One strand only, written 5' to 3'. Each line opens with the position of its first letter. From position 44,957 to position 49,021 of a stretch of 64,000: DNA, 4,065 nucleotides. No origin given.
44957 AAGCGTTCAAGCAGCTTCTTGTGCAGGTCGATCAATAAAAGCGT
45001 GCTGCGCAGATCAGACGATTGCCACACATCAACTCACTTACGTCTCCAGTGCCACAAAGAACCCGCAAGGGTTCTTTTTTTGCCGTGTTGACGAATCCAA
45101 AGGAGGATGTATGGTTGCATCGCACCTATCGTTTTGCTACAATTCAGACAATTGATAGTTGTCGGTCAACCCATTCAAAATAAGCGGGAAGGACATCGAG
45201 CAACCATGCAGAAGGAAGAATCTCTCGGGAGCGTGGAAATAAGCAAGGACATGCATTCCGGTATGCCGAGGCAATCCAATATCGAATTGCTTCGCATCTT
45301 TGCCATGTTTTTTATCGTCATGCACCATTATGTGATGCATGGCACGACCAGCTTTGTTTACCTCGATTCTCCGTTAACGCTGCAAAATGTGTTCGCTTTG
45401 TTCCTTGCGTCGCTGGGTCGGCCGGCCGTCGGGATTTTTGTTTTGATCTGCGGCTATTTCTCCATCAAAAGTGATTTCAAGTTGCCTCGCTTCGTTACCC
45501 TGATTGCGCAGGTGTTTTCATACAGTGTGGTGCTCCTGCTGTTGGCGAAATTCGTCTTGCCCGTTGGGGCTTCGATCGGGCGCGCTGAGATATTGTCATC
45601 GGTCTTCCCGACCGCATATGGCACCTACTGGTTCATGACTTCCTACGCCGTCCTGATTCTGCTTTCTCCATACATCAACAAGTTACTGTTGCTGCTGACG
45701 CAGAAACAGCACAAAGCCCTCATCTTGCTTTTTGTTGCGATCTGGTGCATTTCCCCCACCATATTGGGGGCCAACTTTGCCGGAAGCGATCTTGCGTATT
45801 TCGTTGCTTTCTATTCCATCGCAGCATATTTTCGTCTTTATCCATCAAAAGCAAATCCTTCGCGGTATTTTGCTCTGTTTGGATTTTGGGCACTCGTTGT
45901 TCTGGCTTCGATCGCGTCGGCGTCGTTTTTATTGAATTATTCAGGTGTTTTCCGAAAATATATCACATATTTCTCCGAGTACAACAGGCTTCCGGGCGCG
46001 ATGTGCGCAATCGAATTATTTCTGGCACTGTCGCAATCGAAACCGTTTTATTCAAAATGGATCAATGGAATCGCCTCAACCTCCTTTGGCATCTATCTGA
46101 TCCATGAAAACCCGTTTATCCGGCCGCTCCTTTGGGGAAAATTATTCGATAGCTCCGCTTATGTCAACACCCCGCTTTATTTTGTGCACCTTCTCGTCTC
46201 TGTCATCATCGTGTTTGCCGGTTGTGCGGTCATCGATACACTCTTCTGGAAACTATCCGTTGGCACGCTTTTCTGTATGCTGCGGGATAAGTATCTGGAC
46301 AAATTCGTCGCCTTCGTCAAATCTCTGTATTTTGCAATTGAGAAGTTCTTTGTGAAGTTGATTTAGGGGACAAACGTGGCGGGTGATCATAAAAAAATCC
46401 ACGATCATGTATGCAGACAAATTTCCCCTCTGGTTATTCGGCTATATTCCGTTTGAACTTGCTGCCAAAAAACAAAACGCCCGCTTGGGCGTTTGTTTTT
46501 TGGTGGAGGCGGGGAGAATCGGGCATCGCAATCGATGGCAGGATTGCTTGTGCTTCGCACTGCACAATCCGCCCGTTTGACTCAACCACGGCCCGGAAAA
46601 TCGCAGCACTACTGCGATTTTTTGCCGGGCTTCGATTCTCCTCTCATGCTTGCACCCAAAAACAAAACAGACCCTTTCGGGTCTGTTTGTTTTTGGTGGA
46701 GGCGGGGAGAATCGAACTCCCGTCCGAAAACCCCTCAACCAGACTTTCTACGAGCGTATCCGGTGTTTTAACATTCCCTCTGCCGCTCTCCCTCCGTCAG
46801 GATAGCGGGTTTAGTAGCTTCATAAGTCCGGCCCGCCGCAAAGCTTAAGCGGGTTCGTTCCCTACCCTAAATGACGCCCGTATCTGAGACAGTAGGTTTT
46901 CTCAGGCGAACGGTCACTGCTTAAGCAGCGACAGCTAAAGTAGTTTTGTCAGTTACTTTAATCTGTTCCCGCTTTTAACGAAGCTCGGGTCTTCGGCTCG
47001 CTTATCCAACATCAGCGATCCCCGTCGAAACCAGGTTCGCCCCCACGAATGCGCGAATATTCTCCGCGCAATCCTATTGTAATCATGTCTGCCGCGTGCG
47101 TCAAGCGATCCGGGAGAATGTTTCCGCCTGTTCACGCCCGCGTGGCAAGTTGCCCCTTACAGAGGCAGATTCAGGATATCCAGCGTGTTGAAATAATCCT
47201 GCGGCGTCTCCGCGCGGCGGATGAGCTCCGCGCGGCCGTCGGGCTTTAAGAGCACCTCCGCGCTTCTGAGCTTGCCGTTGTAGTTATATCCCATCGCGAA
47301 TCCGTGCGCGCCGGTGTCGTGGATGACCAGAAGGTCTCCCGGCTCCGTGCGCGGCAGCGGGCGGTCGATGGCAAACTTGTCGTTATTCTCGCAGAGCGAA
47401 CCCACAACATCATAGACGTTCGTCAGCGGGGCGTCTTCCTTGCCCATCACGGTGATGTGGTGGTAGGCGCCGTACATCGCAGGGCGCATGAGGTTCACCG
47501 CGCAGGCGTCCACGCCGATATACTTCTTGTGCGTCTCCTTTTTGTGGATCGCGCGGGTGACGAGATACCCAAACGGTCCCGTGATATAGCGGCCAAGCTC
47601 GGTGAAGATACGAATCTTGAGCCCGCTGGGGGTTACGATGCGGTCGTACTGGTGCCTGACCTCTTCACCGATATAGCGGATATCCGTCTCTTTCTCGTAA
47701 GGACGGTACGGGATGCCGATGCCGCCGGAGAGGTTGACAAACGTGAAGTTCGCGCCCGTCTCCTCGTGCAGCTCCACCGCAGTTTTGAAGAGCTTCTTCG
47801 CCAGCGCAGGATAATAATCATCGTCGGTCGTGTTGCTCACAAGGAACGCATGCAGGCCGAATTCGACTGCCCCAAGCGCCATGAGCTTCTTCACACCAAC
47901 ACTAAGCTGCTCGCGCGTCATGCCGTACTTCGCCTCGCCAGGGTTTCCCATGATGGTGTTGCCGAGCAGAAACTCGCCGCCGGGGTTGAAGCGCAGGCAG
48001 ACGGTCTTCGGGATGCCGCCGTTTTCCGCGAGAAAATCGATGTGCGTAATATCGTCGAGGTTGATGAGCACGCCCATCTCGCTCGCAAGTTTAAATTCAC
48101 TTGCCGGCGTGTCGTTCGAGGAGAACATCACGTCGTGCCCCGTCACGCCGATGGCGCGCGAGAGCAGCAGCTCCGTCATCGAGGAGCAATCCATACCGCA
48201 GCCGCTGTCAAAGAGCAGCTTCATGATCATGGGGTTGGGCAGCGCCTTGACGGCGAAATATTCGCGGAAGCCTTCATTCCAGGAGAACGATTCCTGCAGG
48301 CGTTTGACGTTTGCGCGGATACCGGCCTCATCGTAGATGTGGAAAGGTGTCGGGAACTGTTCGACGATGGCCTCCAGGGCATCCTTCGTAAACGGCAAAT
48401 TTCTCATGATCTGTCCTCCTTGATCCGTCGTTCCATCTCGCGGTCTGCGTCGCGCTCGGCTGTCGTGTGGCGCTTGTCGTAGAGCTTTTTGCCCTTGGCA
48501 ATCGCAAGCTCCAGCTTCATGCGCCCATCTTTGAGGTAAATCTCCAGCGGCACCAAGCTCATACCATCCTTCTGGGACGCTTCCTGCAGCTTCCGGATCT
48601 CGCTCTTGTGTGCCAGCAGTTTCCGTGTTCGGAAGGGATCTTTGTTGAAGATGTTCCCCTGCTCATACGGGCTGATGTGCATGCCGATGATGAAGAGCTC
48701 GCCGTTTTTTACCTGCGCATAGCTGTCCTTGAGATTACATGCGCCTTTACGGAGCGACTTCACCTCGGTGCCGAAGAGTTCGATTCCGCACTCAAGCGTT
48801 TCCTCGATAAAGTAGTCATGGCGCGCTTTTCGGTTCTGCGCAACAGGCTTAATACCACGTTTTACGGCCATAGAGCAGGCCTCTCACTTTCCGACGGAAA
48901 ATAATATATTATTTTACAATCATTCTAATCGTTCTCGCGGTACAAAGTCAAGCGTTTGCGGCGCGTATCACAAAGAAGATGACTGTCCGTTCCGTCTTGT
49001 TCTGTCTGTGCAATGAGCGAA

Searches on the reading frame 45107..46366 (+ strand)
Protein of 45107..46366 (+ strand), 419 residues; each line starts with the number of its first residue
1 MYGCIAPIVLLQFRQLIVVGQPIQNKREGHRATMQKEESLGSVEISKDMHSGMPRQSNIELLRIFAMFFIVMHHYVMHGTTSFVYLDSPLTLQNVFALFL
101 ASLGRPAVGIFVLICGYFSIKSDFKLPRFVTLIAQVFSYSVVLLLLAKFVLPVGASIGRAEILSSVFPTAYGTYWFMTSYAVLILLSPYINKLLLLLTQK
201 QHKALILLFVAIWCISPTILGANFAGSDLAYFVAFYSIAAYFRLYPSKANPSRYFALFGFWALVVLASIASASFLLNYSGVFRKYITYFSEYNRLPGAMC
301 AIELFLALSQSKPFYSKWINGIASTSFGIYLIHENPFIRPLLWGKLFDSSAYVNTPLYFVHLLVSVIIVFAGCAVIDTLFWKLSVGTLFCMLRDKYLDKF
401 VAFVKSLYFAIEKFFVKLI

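Call 28: search_protein_families(library=pfam, proteins=[window:45107-46366:+], max_evalue=0.0001)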
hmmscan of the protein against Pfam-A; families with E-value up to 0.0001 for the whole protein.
window:45107-46366:+ (419 aa): 1 family
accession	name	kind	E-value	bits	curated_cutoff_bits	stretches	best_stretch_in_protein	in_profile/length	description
PF01757.29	Acyl_transf_3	-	2e-23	83.4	31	1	58-370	3-321/326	Acyltransferase domain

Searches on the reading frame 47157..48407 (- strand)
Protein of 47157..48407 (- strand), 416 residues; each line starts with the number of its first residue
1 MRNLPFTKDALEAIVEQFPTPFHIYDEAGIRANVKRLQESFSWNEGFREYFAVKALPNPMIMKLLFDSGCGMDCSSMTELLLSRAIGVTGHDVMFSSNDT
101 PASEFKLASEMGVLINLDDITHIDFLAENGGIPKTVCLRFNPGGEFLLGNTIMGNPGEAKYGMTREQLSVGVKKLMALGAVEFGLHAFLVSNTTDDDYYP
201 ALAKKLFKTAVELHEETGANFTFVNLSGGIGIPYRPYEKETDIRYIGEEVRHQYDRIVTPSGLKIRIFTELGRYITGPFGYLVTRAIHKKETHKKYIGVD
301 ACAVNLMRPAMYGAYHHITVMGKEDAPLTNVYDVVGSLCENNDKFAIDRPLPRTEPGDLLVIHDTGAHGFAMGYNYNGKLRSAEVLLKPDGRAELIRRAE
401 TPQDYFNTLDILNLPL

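Call 28: search_protein_families(library=pfam, proteins=[window:47157-48407:-], max_evalue=0.0001)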
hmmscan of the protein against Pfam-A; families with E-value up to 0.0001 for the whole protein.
window:47157-48407:- (416 aa): 2 families
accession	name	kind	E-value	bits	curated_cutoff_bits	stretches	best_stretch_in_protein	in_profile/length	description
PF02784.22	Orn_Arg_deC_N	-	7.3e-28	98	23.4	1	30-276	4-246/247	Pyridoxal-dependent decarboxylase, pyridoxal binding domain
PF00278.28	Orn_DAP_Arg_deC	-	1.4e-19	70.6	23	1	273-366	5-95/95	Pyridoxal-dependent decarboxylase, C-terminal sheet domain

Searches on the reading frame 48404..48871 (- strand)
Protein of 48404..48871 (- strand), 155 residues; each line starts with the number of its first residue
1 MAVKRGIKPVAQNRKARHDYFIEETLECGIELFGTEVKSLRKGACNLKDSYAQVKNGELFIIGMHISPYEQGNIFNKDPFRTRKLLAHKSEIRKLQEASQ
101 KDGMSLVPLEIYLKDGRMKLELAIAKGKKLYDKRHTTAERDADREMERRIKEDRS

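Call 28: search_protein_families(library=pfam, proteins=[window:48404-48871:-], max_evalue=0.0001)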
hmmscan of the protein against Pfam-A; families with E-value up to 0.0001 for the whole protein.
window:48404-48871:- (155 aa): 1 family
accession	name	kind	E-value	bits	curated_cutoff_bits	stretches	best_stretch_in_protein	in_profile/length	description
PF01668.23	SmpB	-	2.1e-62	209.8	27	1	10-151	1-142/143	SmpB protein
